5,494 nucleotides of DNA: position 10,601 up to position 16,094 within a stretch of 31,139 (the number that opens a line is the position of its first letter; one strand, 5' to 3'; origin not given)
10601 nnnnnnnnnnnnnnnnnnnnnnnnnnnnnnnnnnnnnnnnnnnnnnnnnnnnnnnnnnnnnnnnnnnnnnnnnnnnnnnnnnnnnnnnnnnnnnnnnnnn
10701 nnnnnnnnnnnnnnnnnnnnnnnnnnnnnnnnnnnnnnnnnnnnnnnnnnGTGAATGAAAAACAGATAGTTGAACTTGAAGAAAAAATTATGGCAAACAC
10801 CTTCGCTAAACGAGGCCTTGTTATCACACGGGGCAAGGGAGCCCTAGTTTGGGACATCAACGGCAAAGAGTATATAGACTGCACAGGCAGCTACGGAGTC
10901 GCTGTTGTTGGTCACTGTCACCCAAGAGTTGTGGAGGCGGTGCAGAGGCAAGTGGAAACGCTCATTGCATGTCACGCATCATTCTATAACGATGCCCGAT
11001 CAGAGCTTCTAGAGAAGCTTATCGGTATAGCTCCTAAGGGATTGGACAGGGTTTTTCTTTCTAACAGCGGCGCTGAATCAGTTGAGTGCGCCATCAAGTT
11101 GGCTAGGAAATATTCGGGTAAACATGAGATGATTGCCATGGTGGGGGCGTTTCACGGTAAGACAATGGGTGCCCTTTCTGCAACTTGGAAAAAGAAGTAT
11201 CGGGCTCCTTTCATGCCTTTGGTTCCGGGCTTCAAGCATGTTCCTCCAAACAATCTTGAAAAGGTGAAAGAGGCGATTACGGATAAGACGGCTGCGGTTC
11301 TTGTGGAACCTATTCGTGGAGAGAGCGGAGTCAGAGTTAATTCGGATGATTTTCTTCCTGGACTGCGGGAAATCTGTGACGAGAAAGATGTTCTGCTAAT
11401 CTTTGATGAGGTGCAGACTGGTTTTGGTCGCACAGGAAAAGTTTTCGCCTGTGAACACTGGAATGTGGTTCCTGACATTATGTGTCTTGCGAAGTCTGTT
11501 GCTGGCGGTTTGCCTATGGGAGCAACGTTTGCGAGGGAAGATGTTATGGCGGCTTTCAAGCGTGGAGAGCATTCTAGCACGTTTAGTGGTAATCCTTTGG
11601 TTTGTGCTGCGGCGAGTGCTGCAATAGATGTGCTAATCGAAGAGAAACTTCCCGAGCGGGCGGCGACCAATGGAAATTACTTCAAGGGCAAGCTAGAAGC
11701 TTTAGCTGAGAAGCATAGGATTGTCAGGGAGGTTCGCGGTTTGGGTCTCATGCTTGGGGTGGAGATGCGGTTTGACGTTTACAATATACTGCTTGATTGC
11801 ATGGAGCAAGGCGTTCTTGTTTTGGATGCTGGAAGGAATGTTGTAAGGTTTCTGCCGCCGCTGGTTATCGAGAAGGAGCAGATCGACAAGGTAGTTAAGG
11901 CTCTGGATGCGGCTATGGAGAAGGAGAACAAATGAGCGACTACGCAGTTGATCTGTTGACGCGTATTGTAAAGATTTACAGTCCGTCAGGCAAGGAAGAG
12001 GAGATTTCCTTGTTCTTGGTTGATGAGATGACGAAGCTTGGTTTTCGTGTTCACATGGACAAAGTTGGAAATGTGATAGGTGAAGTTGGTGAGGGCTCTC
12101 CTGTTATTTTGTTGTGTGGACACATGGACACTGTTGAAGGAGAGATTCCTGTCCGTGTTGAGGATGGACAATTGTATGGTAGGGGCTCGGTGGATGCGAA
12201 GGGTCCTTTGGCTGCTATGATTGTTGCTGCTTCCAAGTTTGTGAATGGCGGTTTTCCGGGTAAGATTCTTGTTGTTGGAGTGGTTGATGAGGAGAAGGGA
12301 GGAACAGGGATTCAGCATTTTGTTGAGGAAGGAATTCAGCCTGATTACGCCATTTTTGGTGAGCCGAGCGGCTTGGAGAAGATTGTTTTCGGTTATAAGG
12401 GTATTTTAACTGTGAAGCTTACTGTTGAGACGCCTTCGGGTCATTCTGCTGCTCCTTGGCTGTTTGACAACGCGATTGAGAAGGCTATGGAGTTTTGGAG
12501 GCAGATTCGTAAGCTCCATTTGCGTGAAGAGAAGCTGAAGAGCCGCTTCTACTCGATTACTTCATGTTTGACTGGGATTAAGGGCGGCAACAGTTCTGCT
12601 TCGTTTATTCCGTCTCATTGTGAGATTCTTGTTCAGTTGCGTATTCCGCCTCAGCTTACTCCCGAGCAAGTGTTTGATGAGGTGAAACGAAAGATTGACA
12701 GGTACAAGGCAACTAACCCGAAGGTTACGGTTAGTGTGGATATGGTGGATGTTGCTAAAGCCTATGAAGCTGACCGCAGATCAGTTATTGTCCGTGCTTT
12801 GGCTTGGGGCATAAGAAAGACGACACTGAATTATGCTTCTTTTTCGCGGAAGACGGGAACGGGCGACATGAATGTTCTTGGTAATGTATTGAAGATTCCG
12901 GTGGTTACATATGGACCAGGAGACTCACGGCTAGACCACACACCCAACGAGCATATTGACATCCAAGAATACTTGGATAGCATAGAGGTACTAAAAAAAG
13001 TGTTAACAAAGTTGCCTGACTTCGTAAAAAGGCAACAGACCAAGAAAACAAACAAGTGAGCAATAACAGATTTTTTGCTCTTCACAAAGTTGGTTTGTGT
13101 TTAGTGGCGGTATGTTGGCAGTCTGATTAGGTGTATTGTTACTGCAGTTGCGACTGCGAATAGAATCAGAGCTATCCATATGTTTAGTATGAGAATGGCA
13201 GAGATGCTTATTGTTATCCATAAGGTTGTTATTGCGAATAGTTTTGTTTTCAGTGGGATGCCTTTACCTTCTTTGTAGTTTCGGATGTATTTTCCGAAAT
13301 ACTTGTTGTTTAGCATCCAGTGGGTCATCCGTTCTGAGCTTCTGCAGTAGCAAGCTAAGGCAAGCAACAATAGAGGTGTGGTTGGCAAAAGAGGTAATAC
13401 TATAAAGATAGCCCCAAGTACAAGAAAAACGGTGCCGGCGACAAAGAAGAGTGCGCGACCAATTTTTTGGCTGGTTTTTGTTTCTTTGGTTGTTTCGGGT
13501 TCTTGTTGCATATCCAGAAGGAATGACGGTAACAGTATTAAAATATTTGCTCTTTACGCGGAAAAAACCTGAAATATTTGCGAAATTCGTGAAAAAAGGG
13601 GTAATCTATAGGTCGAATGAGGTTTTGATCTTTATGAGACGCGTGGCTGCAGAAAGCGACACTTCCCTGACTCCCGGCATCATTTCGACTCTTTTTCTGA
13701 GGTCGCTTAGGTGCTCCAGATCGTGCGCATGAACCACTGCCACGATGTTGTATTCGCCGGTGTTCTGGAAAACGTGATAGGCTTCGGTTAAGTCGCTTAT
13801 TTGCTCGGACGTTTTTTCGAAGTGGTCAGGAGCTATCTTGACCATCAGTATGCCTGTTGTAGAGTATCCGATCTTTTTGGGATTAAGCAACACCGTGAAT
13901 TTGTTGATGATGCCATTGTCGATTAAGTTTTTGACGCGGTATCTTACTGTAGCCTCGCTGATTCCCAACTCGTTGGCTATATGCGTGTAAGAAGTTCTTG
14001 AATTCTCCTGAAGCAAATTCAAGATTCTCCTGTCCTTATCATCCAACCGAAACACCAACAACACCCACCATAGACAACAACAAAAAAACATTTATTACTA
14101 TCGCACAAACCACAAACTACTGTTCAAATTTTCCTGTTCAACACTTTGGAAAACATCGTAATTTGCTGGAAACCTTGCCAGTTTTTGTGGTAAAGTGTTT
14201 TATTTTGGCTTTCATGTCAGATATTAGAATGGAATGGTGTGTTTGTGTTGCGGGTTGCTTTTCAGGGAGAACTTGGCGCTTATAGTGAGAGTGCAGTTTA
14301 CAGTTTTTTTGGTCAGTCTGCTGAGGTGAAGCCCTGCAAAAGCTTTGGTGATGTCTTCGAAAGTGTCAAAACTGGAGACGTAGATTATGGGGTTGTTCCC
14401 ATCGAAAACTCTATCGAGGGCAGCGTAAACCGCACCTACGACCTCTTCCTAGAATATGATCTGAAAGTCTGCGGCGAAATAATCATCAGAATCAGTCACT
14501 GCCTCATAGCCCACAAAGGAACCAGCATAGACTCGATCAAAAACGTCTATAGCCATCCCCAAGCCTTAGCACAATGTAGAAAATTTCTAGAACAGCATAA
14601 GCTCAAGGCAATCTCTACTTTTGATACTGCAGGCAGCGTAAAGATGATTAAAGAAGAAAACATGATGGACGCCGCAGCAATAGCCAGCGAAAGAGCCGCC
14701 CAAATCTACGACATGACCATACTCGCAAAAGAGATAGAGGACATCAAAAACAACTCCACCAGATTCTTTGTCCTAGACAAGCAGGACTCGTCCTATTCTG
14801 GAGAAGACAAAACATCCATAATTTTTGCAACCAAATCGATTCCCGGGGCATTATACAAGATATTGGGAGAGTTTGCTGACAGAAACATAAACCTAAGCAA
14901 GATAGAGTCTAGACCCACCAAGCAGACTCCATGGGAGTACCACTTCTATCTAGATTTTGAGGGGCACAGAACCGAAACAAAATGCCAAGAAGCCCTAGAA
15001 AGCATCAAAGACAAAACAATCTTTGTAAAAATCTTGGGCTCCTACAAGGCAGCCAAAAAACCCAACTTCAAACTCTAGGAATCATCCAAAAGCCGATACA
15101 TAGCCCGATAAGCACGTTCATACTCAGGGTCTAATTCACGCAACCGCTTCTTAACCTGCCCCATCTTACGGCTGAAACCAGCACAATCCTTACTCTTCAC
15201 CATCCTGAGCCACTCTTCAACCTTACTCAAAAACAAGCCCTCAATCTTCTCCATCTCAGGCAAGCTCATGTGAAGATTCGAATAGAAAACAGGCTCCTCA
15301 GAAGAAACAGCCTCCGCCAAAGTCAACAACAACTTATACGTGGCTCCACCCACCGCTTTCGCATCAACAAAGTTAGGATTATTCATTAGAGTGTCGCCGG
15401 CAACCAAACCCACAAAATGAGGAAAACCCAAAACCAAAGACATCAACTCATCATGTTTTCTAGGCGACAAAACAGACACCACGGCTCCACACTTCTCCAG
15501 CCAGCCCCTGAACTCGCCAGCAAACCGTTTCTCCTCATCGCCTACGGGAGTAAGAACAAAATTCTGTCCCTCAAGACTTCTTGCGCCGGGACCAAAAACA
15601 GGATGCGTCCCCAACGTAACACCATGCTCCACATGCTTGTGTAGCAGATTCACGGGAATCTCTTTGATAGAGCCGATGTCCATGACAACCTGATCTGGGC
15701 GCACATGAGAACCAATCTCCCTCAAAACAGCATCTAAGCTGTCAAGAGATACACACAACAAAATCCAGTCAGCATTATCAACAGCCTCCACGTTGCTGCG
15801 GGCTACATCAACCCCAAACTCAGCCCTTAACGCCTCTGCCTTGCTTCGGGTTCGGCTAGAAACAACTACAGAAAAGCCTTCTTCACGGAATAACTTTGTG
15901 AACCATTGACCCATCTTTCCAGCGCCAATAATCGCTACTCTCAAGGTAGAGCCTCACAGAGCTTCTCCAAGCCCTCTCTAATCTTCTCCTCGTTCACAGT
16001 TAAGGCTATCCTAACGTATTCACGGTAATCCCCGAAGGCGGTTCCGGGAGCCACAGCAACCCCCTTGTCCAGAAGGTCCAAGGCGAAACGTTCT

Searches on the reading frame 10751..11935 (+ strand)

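Call 3: search_protein_families(library=pfam, proteins=[window:10751-11935:+], max_evalue=0.01)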
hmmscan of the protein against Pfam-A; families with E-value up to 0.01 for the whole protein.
window:10751-11935:+ (394 aa): 3 families
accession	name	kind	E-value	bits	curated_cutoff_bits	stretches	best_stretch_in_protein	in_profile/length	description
PF00202.27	Aminotran_3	-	5.1e-129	430.9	30.5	1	23-388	11-402/403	Aminotransferase class-III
PF00266.25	Aminotran_5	-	0.00054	19.5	21.5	1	62-223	28-179/371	Aminotransferase class-V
PF00155.27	Aminotran_1_2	-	0.0049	16.5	19.7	1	167-321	128-294/361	Aminotransferase class I and II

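Call 4: search_protein_families(library=ncbifam, proteins=[window:10751-11935:+], max_evalue=0.01)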
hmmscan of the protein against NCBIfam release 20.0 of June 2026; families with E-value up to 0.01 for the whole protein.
window:10751-11935:+ (394 aa): 76 families (the best 25 are shown)
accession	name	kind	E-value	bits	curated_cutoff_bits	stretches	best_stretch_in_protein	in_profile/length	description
TIGR00707.1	argD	subfamily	8.5e-140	465.9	410.05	1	14-389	2-380/381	acetylornithine/succinylornithine family transaminase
NF042418.1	LysJ_Th_th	equivalog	8.2e-127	423.3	700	1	6-387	3-383/386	[LysW]-aminoadipate semialdehyde transaminase LysJ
NF002874.0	PRK03244.1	equivalog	4.8e-122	407.6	457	1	5-392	9-395/399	acetylornithine transaminase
NF002325.0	PRK01278.1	subfamily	9.1e-121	403.2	372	1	13-391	5-388/395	acetylornithine transaminase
NF004426.0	PRK05769.1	equivalog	6.7e-119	397.5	552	1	3-391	17-439/441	acetyl ornithine aminotransferase family protein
NF005993.0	PRK08117.1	subfamily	1.4e-117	392.9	574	2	177-391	205-429/433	aspartate aminotransferase family protein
NF045491.1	LysJ_Sulfobales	equivalog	4.3e-117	391.3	700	1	17-389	6-377/386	[LysW]-aminoadipate semialdehyde/glutamate semialdehyde transaminase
NF008570.0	PRK11522.1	equivalog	6.5e-112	374.5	612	1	27-391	74-456/464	putrescine aminotransferase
NF002797.0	PRK02936.1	equivalog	7.6e-109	364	496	1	15-393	5-381/385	acetylornithine transaminase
NF003468.0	PRK05093.1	subfamily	8.5e-109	363.9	522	1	11-391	13-401/405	acetylornithine/succinyldiaminopimelate transaminase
NF003087.0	PRK04013.1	equivalog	3.1e-105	352.3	528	1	20-390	5-359/364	acetylornithine/acetyl-lysine aminotransferase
TIGR03246.1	arg_catab_astC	subfamily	4.5e-104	348.6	609.95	1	11-390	7-394/397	acetylornithine/succinylornithine family transaminase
TIGR01885.1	Orn_aminotrans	equivalog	6.6e-102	341.2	378.4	1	4-389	2-401/402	ornithine--oxo-acid transaminase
NF003145.0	PRK04073.1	equivalog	1e-100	337.1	656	1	3-387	4-393/396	ornithine--oxo-acid transaminase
NF053554.1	prodigi_MAP_PigE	equivalog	8.5e-100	335.3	850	1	23-345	402-733/837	prodigiosin MAP biosynthesis aminotransferase PigE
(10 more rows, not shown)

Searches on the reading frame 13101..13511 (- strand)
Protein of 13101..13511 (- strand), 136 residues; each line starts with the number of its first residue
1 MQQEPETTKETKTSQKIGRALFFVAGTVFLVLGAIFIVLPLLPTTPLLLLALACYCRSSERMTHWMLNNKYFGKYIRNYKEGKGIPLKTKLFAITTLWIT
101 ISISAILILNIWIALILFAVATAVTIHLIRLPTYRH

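Call 15: search_protein_families(library=pfam, proteins=[window:13101-13511:-], max_evalue=0.00001)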
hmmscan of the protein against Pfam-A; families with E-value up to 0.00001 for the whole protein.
window:13101-13511:- (136 aa): 1 family
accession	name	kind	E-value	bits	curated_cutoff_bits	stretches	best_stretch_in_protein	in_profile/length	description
PF04304.18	DUF454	-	3.5e-37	127.4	35.1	1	19-133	1-115/115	Protein of unknown function (DUF454)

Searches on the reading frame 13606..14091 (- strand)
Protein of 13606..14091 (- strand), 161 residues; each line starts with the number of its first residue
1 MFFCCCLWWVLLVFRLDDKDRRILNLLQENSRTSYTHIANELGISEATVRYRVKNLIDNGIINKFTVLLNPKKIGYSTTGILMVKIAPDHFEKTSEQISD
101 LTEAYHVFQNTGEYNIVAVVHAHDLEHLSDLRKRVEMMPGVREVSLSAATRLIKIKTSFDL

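Call 15: search_protein_families(library=pfam, proteins=[window:13606-14091:-], max_evalue=0.00001)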
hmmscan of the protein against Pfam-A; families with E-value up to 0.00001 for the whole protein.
window:13606-14091:- (161 aa): 7 families
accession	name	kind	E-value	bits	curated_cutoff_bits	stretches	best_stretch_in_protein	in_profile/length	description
PF13412.12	HTH_24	-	8.7e-18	64.1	21.9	1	16-62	1-47/48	Winged helix-turn-helix DNA-binding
PF13404.12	HTH_AsnC-type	-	1.3e-16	60.6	27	1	16-56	1-41/42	AsnC-type helix-turn-helix domain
PF01037.27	AsnC_trans_reg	-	4.6e-10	39.7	25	1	83-147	2-68/73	Lrp/AsnC ligand binding domain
PF22451.2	NirdL-like_HTH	-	6.8e-07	29.2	27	1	20-62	1-46/47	Siroheme decarboxylase NirDL-like HTH domain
PF22482.2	AsnC_trans_reg_3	-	2.9e-06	27.7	24.4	1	91-154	24-87/95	PF0864 C-terminal dimeric alpha+beta barrel domain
PF12840.13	HTH_20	-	4.3e-06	27.1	27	1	21-63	7-49/51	Helix-turn-helix domain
PF01022.26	HTH_5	-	5.8e-06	26.5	22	0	21-64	5-47/47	Bacterial regulatory protein, arsR family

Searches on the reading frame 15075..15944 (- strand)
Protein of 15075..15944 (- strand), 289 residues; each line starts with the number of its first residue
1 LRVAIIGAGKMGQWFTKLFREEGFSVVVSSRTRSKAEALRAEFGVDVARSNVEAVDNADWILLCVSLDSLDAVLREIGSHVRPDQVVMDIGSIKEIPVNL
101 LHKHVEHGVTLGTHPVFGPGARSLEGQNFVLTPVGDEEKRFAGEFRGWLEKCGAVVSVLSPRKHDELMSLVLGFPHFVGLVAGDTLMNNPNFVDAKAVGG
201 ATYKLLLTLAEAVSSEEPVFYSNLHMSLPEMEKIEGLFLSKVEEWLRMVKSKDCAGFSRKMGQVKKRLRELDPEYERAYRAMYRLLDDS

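Call 15: search_protein_families(library=pfam, proteins=[window:15075-15944:-], max_evalue=0.00001)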
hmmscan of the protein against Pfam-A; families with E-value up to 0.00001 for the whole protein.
window:15075-15944:- (289 aa): 4 families
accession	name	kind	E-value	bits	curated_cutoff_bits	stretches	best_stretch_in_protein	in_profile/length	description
PF02153.23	PDH_N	-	1.3e-23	83.7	26.5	1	17-157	3-153/154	Prephenate dehydrogenase, nucleotide-binding domain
PF03807.23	F420_oxidored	-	6.4e-18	65.6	21.6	1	2-90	1-91/94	NADP oxidoreductase coenzyme F420-dependent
PF03446.21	NAD_binding_2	-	2.7e-14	53.9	21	1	2-128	1-132/161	NAD binding domain of 6-phosphogluconate dehydrogenase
PF01488.26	Shikimate_DH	-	2.3e-07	31.4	24.3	1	2-64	14-82/138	Shikimate / quinate 5-dehydrogenase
